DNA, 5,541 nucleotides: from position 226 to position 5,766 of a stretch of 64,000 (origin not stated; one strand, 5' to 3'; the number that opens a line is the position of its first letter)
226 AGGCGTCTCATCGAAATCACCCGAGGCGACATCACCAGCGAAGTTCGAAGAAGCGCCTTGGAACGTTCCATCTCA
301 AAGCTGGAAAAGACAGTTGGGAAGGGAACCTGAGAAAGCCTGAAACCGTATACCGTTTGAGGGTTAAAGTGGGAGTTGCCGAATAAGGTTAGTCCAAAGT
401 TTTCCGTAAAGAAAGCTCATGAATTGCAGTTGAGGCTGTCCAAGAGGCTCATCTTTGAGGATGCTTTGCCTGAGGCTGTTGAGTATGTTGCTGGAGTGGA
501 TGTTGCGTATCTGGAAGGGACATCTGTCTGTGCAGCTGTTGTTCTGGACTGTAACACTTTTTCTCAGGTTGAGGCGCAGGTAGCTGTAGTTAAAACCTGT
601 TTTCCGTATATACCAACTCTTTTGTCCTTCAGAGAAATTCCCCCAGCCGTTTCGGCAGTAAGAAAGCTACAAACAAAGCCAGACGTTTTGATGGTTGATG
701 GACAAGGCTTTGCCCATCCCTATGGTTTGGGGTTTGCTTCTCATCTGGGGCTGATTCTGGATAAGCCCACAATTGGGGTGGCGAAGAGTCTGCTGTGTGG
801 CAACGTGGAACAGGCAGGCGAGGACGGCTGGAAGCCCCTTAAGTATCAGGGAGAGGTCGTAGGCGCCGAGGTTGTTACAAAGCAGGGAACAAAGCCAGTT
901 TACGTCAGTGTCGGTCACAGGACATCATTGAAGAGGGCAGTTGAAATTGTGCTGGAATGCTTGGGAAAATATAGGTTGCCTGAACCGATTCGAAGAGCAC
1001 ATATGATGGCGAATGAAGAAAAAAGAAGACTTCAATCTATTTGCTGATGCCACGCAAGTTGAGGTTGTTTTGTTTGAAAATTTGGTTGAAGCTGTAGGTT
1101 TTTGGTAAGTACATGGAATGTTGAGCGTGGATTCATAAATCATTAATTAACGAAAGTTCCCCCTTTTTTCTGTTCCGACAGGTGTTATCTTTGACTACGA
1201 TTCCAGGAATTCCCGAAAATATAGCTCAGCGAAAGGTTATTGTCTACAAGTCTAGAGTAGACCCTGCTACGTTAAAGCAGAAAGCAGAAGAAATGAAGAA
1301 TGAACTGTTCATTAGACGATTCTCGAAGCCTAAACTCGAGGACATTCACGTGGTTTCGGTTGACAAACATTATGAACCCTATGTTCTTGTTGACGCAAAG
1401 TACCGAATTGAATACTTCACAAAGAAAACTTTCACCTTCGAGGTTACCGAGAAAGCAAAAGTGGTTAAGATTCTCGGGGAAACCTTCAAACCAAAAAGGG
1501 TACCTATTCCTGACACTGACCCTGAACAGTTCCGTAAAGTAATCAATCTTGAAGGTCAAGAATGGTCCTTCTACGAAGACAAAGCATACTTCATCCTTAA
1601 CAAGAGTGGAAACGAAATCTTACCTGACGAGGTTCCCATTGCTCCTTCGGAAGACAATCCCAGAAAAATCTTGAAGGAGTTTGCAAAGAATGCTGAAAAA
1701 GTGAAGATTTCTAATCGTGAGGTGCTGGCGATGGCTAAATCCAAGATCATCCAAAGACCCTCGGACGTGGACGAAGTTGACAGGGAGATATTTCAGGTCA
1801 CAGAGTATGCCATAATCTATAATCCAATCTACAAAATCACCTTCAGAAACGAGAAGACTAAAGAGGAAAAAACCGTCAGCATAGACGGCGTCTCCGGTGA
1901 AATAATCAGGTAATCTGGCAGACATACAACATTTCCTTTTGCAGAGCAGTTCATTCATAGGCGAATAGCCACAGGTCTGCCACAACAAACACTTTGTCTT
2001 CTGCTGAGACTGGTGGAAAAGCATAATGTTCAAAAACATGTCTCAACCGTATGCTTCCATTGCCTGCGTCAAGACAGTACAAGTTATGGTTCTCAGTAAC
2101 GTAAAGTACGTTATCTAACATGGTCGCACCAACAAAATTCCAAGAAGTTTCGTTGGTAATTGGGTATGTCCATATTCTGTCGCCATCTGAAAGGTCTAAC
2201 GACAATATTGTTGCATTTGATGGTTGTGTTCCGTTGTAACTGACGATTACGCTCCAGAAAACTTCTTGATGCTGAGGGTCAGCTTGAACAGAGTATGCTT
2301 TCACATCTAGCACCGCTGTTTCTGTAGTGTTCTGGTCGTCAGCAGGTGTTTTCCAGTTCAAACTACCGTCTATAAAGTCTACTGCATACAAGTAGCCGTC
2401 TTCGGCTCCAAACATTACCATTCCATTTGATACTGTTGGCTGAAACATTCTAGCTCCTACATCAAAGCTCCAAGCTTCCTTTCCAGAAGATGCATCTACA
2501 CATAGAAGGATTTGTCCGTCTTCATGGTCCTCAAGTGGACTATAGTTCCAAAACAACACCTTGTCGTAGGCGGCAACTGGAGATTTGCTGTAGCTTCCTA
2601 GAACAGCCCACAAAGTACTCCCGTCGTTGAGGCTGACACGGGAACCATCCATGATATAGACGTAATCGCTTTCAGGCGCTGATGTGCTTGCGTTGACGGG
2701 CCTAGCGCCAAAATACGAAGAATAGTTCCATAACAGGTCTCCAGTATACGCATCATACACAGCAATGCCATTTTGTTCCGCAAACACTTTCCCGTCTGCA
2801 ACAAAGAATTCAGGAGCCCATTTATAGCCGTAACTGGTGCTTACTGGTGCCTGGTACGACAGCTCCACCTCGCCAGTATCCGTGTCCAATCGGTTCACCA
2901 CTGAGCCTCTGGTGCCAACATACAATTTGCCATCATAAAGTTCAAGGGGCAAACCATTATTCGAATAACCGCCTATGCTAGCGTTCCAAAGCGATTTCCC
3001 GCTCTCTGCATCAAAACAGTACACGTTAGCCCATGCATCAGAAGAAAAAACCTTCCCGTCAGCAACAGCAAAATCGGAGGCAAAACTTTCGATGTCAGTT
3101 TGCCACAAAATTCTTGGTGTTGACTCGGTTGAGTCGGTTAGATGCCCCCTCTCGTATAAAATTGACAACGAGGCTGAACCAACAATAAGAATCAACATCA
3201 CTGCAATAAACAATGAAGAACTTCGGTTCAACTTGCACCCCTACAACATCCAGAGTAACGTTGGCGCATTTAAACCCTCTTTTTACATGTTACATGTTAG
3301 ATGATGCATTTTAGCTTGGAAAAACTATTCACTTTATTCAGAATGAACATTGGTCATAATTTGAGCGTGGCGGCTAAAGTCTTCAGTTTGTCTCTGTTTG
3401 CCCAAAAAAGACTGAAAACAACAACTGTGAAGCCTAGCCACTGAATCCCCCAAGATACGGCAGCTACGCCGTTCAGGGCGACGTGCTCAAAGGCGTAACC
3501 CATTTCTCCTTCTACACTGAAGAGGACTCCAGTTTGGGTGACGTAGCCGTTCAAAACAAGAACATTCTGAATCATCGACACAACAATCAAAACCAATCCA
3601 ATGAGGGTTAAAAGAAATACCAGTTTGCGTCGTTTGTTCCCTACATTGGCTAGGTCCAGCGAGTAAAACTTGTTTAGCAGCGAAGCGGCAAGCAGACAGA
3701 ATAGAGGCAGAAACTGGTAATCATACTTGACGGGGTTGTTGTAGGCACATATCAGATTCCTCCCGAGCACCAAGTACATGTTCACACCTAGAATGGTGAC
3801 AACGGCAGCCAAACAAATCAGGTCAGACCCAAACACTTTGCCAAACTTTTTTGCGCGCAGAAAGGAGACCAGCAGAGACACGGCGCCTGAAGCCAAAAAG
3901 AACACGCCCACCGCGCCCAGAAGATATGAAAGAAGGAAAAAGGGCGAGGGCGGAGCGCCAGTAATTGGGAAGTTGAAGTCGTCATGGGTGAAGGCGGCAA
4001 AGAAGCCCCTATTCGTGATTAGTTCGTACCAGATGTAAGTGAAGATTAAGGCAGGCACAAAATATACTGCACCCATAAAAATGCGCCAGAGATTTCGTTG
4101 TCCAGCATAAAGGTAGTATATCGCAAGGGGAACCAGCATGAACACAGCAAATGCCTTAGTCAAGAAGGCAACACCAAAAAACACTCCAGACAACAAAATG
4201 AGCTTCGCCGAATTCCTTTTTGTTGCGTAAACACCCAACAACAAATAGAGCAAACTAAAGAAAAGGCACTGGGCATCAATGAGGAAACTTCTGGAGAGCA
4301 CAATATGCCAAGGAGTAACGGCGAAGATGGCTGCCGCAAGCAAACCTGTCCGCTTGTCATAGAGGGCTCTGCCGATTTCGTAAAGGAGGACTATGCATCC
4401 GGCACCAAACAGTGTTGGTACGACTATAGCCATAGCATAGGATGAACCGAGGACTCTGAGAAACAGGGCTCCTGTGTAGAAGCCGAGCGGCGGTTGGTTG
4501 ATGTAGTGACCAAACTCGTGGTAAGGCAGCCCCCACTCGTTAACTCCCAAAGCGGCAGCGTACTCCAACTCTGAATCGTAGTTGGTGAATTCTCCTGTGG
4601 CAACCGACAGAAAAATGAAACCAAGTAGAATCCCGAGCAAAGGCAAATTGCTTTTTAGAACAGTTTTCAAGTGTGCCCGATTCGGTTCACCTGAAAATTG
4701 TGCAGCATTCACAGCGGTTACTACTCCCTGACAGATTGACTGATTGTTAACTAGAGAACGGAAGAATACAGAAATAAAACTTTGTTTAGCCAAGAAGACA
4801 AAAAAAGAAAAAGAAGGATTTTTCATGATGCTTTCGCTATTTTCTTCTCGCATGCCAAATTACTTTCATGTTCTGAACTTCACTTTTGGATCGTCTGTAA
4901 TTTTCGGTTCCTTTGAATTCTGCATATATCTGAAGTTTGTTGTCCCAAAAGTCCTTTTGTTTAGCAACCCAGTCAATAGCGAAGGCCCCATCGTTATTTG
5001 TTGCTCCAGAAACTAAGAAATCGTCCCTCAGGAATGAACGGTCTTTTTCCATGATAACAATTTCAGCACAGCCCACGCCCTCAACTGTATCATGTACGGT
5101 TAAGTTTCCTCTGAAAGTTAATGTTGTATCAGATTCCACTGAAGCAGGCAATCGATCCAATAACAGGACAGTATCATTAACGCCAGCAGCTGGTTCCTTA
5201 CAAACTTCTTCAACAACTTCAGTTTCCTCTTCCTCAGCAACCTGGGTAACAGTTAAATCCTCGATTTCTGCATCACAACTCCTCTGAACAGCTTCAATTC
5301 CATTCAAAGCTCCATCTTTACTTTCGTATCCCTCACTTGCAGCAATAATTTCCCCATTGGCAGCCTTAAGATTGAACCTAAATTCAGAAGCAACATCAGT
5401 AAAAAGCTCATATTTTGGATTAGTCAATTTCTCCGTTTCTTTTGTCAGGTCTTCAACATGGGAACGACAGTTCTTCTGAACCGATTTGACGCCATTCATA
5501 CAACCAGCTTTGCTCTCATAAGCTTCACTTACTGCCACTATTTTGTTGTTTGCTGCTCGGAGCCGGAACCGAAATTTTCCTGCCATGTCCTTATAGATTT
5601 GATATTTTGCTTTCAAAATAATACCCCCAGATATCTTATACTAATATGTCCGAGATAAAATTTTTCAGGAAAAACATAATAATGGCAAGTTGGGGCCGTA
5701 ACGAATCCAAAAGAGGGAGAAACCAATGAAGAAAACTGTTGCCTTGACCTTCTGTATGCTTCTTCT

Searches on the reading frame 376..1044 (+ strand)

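Call 49: search_protein_families(library=pfam, proteins=[window:376-1044:+])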
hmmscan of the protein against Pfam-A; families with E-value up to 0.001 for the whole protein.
window:376-1044:+ (223 aa): 1 family
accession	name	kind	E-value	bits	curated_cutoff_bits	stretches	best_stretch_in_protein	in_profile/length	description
PF04493.20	Endonuclease_5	-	2.2e-70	236.8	23.4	1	21-209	3-197/198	Endonuclease V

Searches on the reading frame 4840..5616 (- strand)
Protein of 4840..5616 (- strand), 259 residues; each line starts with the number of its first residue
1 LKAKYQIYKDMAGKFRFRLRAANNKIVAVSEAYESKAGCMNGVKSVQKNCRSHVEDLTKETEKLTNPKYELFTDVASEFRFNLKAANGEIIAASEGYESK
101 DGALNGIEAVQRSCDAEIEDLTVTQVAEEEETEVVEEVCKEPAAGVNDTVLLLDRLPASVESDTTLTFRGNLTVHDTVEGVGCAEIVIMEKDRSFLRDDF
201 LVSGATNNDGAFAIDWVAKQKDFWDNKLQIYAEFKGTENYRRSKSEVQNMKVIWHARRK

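Call 49: search_protein_families(library=pfam, proteins=[window:4840-5616:-])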
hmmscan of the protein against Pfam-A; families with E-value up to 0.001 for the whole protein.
window:4840-5616:- (259 aa): 1 family
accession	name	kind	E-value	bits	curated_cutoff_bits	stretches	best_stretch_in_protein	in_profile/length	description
PF07411.17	DUF1508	-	7.2e-37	125.5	22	2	74-120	1-48/48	Domain of unknown function (DUF1508)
